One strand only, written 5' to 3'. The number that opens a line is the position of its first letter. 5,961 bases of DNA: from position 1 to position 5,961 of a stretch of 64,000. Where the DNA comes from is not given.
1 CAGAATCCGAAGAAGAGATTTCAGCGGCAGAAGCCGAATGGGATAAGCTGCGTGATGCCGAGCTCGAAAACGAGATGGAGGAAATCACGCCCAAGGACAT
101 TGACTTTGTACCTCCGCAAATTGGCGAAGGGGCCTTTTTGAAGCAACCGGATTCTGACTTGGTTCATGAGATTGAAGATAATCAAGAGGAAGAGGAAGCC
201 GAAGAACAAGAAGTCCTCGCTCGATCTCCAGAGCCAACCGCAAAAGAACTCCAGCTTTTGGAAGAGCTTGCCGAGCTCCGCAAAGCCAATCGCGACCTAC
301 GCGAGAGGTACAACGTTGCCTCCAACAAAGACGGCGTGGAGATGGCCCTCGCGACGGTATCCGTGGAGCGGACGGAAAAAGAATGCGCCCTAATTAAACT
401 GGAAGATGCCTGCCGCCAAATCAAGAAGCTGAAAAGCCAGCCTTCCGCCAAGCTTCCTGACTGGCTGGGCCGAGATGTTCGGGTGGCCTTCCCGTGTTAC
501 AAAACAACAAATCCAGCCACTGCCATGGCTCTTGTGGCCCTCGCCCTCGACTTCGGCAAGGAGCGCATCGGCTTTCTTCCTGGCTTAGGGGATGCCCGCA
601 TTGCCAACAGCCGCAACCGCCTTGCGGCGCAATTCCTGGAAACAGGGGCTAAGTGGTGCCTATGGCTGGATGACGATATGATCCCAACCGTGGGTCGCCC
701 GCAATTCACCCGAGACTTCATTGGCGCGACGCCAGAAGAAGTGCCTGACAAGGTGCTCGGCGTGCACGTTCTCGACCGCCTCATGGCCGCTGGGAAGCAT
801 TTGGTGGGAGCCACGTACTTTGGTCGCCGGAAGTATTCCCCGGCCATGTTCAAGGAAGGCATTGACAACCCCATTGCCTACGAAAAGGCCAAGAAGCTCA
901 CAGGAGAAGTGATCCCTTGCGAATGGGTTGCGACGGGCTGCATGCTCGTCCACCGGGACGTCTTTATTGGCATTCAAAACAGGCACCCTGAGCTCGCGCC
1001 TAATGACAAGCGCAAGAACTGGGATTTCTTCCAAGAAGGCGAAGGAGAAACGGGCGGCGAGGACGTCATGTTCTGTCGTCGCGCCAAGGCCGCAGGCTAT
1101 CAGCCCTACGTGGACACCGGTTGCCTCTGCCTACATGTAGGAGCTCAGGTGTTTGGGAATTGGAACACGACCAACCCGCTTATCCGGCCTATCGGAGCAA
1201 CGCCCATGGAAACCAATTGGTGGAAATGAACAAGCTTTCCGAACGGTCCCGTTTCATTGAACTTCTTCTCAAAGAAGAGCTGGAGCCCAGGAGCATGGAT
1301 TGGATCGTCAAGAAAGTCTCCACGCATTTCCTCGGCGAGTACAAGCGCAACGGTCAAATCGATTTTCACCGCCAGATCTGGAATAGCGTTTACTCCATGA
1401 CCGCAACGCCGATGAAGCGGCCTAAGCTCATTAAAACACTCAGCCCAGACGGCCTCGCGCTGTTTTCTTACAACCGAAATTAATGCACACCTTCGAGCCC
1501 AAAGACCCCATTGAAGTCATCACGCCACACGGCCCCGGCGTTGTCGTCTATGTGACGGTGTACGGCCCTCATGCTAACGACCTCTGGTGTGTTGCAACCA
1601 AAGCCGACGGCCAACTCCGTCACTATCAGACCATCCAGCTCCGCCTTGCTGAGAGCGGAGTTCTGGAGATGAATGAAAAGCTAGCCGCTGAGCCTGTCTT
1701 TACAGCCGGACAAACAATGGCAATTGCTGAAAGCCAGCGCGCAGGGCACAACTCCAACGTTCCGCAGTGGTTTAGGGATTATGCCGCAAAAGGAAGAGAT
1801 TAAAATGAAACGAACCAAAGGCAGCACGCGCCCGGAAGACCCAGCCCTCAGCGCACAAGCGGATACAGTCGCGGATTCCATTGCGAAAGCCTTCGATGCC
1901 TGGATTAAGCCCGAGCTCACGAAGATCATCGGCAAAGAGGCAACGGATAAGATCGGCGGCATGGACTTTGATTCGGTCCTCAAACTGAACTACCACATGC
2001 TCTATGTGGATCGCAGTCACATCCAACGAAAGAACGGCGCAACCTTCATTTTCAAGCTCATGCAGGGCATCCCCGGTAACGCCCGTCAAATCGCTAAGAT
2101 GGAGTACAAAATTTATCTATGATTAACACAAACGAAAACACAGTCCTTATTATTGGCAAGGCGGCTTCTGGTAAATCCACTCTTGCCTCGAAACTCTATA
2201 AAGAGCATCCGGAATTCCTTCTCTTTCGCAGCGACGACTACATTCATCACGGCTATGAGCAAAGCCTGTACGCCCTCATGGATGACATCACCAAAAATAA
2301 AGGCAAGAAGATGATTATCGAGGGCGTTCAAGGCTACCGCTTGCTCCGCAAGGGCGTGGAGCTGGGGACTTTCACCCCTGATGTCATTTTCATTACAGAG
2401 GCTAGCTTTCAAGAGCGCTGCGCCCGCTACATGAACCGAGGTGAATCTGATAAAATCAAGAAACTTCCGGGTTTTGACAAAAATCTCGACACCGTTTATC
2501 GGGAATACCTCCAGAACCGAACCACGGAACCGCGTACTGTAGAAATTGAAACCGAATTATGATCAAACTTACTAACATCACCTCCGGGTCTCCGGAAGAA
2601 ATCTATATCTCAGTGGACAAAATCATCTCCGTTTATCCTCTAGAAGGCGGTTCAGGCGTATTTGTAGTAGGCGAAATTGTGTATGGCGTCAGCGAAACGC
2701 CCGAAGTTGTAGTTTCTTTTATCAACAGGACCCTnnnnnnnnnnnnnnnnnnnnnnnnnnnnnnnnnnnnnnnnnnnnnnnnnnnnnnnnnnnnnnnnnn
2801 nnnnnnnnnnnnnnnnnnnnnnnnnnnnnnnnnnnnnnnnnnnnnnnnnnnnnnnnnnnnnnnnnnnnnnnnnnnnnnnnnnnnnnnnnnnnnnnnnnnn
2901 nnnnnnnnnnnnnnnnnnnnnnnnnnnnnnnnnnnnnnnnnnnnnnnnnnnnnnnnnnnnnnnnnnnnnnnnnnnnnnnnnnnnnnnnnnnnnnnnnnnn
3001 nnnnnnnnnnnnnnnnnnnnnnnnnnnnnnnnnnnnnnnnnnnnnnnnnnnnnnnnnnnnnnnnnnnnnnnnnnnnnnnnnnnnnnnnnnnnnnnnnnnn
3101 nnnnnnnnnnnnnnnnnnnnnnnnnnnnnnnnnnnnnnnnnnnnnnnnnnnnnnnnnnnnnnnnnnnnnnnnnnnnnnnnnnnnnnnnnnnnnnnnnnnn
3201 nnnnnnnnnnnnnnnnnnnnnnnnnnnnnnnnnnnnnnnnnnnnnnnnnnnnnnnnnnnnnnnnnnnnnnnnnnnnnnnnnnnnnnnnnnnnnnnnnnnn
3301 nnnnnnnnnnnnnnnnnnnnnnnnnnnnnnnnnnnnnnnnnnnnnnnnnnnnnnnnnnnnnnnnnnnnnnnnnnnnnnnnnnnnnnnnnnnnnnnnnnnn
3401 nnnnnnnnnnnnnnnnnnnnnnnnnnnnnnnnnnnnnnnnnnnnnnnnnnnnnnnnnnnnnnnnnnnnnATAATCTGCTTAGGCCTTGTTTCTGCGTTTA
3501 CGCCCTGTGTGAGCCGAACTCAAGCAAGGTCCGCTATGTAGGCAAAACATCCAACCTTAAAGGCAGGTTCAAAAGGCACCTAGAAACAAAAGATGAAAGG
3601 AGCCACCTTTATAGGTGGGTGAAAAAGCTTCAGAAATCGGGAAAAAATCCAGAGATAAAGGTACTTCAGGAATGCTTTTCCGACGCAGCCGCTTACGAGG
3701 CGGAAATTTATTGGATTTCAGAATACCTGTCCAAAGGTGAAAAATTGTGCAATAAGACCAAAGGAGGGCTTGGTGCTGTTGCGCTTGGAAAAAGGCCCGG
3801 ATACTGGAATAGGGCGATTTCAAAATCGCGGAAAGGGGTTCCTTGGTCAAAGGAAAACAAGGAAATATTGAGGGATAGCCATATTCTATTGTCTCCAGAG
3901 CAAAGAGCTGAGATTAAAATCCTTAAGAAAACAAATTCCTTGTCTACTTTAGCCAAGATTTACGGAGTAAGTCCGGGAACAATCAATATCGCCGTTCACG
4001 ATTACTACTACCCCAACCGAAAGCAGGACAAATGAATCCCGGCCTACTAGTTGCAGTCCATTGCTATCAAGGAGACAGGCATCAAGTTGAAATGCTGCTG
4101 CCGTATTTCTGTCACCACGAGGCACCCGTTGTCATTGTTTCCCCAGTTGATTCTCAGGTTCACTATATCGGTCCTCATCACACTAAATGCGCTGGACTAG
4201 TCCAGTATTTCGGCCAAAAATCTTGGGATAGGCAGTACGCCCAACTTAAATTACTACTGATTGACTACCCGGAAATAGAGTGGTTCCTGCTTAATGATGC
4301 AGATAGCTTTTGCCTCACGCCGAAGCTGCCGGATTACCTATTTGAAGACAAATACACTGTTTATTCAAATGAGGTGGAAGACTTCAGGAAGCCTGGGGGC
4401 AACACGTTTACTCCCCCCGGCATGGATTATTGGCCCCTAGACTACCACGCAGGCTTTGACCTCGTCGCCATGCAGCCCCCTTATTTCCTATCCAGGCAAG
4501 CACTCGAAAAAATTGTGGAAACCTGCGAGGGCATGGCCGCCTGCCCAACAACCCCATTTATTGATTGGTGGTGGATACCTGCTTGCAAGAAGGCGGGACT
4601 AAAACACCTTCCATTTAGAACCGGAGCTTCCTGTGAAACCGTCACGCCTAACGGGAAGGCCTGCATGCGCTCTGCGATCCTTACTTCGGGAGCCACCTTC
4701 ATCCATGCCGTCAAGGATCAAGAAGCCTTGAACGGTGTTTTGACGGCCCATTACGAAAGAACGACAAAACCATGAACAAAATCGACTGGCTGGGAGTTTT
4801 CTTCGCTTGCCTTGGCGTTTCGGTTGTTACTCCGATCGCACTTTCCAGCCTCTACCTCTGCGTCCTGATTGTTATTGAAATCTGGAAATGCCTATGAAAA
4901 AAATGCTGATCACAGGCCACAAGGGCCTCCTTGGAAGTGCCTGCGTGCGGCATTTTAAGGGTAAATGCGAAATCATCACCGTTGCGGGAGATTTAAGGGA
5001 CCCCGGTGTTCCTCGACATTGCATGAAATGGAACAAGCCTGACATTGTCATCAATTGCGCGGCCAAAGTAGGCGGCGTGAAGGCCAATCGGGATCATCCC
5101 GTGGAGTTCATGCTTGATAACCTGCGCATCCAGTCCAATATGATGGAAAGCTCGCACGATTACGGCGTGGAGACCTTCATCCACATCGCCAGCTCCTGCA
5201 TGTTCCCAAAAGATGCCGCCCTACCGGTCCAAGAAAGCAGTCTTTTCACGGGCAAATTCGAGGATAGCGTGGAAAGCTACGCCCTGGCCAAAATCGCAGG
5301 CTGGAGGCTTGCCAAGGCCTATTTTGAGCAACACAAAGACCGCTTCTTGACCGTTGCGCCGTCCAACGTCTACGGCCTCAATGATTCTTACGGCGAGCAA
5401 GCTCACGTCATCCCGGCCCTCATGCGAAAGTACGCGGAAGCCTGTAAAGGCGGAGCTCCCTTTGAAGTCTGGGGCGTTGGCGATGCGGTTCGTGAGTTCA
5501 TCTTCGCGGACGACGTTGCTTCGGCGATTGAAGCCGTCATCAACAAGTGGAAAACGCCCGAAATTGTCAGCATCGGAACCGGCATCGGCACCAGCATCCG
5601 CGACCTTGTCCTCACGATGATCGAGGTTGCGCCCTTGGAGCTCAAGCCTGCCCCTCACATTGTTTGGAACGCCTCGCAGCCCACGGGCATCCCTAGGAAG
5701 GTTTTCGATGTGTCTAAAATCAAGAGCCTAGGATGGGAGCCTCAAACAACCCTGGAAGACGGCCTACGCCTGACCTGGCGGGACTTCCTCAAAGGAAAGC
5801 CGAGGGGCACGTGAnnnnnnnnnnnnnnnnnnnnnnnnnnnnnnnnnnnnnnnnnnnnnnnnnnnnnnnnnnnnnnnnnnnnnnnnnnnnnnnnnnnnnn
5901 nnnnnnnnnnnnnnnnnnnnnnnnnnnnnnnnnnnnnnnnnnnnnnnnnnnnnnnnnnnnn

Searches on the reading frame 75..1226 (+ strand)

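Call 10: search_protein_families(library=phrogs, proteins=[window:75-1226:+], max_evalue=0.001)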
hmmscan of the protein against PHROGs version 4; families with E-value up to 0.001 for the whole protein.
window:75-1226:+ (384 aa): 1 family
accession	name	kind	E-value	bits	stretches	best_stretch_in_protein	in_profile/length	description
phrog_1574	-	unknown function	2.4e-10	41.5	1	261-361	140-235/240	-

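Call 19: search_protein_families(library=pfam, proteins=[window:75-1226:+], max_evalue=0.01)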
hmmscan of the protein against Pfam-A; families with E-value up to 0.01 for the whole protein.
window:75-1226:+ (384 aa): 1 family
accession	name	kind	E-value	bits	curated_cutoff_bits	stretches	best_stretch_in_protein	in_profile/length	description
PF03452.20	Anp1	-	0.0076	16.2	28.8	0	175-205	120-150/263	Anp1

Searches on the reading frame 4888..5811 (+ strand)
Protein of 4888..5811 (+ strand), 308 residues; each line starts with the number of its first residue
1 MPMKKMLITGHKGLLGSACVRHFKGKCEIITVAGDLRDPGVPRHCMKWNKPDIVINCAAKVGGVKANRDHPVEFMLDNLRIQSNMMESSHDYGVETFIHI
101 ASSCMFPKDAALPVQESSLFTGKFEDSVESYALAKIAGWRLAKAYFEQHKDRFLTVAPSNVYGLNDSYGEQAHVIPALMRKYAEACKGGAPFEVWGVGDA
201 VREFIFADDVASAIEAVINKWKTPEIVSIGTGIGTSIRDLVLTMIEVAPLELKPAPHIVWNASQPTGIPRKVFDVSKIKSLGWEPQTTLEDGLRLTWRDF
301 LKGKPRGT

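Call 19: search_protein_families(library=pfam, proteins=[window:4888-5811:+], max_evalue=0.01)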
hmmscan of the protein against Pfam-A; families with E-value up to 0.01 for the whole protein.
window:4888-5811:+ (308 aa): 4 families
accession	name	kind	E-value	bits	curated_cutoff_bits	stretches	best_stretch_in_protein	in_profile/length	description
PF01370.27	Epimerase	-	4.7e-46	157.6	20.9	1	6-230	1-240/240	NAD dependent epimerase/dehydratase family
PF16363.11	GDP_Man_Dehyd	-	1e-22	81.5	27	1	27-294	52-330/332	GDP-mannose 4,6 dehydratase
PF04321.23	RmlD_sub_bind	-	2.6e-07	30.5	27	1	5-117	2-116/287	RmlD substrate binding domain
PF02719.21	Polysacc_synt_2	-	0.00016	21.4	20.2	1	25-101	52-127/293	Polysaccharide biosynthesis protein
